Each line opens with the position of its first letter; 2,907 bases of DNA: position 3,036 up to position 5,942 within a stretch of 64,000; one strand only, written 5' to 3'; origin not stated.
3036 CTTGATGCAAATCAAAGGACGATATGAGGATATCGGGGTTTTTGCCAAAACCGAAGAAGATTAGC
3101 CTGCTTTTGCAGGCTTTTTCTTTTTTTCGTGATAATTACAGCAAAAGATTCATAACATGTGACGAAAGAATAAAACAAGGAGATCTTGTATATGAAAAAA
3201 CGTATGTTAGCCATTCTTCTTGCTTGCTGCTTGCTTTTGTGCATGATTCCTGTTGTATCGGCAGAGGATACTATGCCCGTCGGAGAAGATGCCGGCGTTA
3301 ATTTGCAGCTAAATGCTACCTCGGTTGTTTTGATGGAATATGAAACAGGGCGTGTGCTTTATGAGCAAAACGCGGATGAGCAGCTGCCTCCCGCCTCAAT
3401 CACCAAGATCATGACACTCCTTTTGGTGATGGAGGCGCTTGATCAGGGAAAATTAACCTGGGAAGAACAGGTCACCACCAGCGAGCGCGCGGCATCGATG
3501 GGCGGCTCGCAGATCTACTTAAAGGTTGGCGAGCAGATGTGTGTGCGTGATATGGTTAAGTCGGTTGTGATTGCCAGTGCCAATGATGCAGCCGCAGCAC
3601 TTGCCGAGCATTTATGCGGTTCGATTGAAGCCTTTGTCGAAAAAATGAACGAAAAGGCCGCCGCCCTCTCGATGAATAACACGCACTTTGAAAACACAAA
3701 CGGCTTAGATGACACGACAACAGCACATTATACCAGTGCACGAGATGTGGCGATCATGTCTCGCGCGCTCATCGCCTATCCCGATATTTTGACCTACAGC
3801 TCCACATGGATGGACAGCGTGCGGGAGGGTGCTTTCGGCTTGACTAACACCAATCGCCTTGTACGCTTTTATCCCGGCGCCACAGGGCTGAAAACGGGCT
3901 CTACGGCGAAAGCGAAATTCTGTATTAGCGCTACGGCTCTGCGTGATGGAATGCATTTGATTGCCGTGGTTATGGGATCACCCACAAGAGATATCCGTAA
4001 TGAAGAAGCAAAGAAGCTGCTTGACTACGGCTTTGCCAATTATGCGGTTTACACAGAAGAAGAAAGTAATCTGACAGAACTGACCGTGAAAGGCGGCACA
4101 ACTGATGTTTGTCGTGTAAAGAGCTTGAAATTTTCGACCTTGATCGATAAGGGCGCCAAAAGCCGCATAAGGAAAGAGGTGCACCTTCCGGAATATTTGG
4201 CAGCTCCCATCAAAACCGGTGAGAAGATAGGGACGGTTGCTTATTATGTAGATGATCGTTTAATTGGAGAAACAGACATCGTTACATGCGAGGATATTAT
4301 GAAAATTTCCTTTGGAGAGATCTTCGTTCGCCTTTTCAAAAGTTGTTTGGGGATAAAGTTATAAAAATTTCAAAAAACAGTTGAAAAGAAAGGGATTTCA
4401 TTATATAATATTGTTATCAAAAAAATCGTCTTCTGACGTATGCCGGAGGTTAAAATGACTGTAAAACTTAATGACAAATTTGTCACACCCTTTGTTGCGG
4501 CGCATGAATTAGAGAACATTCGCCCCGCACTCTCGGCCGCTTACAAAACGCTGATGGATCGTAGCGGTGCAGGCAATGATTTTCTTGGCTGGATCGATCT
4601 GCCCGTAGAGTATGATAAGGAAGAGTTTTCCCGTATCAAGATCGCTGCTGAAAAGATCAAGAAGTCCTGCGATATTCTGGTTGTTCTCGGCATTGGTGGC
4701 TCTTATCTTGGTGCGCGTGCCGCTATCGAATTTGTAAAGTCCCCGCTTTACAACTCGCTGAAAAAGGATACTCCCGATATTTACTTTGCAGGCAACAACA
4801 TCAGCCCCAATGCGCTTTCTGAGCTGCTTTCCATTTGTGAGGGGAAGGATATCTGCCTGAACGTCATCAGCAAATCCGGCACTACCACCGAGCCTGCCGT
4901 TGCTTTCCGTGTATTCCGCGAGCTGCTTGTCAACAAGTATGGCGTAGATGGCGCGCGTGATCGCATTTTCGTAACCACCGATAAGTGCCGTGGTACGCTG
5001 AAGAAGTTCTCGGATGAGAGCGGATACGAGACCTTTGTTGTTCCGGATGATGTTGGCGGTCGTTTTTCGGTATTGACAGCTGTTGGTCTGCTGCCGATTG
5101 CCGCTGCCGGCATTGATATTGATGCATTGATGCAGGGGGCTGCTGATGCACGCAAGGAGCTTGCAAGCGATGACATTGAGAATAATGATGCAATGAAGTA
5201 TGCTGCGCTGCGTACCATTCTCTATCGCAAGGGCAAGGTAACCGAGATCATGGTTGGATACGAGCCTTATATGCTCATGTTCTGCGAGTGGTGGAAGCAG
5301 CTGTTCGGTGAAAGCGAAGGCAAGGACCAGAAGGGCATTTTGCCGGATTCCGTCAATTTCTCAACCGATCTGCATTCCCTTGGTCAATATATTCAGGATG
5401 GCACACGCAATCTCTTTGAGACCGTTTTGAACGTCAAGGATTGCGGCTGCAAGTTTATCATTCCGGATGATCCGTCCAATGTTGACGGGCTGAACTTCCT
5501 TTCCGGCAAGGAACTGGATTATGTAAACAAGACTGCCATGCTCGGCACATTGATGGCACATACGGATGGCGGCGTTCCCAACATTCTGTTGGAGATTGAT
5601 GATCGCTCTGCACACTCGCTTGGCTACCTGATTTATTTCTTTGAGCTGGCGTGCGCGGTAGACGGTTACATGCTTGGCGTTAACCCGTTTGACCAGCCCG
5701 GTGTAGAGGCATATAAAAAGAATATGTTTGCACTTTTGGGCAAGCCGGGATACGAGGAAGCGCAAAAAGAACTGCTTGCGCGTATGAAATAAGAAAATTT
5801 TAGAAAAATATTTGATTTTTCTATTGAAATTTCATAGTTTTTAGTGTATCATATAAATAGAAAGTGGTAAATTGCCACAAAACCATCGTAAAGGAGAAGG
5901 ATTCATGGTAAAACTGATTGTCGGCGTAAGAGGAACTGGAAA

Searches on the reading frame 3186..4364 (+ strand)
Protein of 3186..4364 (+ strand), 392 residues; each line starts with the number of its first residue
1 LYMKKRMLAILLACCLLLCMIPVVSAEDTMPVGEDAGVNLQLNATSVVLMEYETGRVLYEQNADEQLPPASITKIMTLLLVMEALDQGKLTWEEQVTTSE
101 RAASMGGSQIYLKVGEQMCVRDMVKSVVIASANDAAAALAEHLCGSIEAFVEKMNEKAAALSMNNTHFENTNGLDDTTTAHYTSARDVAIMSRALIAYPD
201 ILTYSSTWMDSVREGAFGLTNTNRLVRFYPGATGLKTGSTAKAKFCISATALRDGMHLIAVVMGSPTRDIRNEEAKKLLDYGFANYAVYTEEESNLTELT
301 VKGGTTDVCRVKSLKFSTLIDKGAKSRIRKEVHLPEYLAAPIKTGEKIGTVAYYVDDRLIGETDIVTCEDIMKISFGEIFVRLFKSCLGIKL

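Call 3: search_protein_families(library=pfam, proteins=[window:3186-4364:+], max_evalue=0.01)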
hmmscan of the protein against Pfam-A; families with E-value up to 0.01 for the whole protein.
window:3186-4364:+ (392 aa): 6 families
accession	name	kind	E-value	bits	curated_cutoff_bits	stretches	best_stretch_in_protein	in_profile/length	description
PF00768.25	Peptidase_S11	-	7e-75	252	27.6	1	41-266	9-238/239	D-alanyl-D-alanine carboxypeptidase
PF13354.11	Beta-lactamase2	-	6.7e-16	58.7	22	1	47-196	2-147/214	Beta-lactamase enzyme family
PF07943.18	PBP5_C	-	1.7e-10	41.3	21.2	1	300-371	17-89/91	Penicillin-binding protein 5, C-terminal domain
PF00144.29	Beta-lactamase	-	2.5e-05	24.1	27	1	45-97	15-80/329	Beta-lactamase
PF02113.21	Peptidase_S13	-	0.00032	20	22.8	1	42-97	16-70/444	D-Ala-D-Ala carboxypeptidase 3 (S13) family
PF00905.27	Transpeptidase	-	0.0012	18.6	22.1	1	47-178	3-138/299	Penicillin binding protein transpeptidase domain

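Call 4: search_protein_families(library=ncbifam, proteins=[window:3186-4364:+], max_evalue=0.01)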
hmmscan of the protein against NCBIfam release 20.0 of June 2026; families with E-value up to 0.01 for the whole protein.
window:3186-4364:+ (392 aa): 21 families
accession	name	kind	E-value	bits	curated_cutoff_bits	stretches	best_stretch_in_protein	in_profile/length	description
NF008489.0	PRK11397.1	equivalog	3.4e-57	193.9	610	1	11-383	7-381/389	serine-type D-Ala-D-Ala carboxypeptidase DacD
NF007445.0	PRK10001.1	equivalog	1.4e-53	182.1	765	1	10-384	11-384/400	serine-type D-Ala-D-Ala carboxypeptidase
NF038273.1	strep_PBP3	exception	4e-50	171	490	1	17-365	12-376/407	D-alanyl-D-alanine carboxypeptidase PBP3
NF008059.0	PRK10793.1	equivalog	2.2e-49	168.3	694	1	9-383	12-390/403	D-alanyl-D-alanine carboxypeptidase DacA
NF038258.2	PBP4_Staph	exception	1.3e-43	149.3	500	1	15-277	6-289/366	penicillin-binding protein PBP4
NF008668.0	PRK11669.1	equivalog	1.9e-32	112.6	294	1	6-254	8-252/316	D-alanyl-D-alanine endopeptidase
NF000471.1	vanY_of_D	exception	7.5e-22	78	625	1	36-279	91-348/354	transpeptidase-like D-Ala-D-Ala carboxypeptidase VanY-D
NF033103.1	bla_class_A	equivalog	4.8e-09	35.7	200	1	47-183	15-155/257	class A beta-lactamase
NF000232.1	lactamase_L2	exception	8.6e-07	28.7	540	1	46-154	59-168/303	L2 family extended-spectrum class A beta-lactamase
NF050797.1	blaCESS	exception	1.7e-06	27.6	525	1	47-168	53-172/296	CESS family extended-spectrum class A beta-lactamase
NF000481.1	carbeni_gen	exception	2e-05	24.2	430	1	11-180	2-176/284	CARB/PSE/RTG family carbenicillin-hydrolyzing class A beta-lactamase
NF012099.1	SubclassA2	equivalog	5.8e-05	22.4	320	1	50-196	22-170/275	class A beta-lactamase, subclass A2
NF000531.2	blaTEM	exception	0.00018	21.1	625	1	19-181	17-180/286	TEM family class A beta-lactamase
NF000447.2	bla-A_Chryseo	exception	0.00042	19.6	510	1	44-244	35-238/292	CGA/CIA family class A beta-lactamase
NF000389.2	blaPER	exception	0.00099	18.3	650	1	62-263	62-273/308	PER family extended-spectrum class A beta-lactamase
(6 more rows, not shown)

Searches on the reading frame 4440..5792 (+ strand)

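Call 3: search_protein_families(library=pfam, proteins=[window:4440-5792:+], max_evalue=0.01)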
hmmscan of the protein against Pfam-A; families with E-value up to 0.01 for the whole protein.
window:4440-5792:+ (450 aa): 1 family
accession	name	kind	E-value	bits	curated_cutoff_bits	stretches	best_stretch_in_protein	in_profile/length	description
PF00342.24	PGI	-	4.1e-24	85.5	22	1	75-426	94-459/486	Phosphoglucose isomerase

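Call 4: search_protein_families(library=ncbifam, proteins=[window:4440-5792:+], max_evalue=0.01)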
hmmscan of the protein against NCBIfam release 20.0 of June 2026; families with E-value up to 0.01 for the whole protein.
window:4440-5792:+ (450 aa): 8 families
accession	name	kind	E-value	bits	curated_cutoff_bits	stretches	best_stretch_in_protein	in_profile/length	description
NF010697.0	PRK14097.1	equivalog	1e-202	673.6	443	1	7-449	3-448/448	glucose-6-phosphate isomerase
NF003016.0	PRK03868.1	equivalog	5.1e-57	193.6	487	1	50-429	33-403/410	glucose-6-phosphate isomerase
NF040629.1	PGI_Meth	equivalog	5.7e-46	157.4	350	1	31-427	25-393/396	glucose-6-phosphate isomerase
NF010696.0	PRK14096.1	equivalog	1.1e-39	136.4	671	1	65-430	103-459/528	glucose-6-phosphate isomerase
NF007080.0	PRK09533.1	equivalog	4.3e-38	130.7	712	2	46-302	425-673/949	bifunctional transaldolase/phosoglucose isomerase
NF001211.0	PRK00179.1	equivalog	7e-28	97.4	492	2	75-297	144-361/544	glucose-6-phosphate isomerase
NF010695.0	PRK14095.1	equivalog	3.7e-27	95.1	703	2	76-297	150-363/536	glucose-6-phosphate isomerase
TIGR02128.1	G6PI_arch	equivalog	0.0014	17.7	213.9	0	69-243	13-157/308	bifunctional phosphoglucose/phosphomannose isomerase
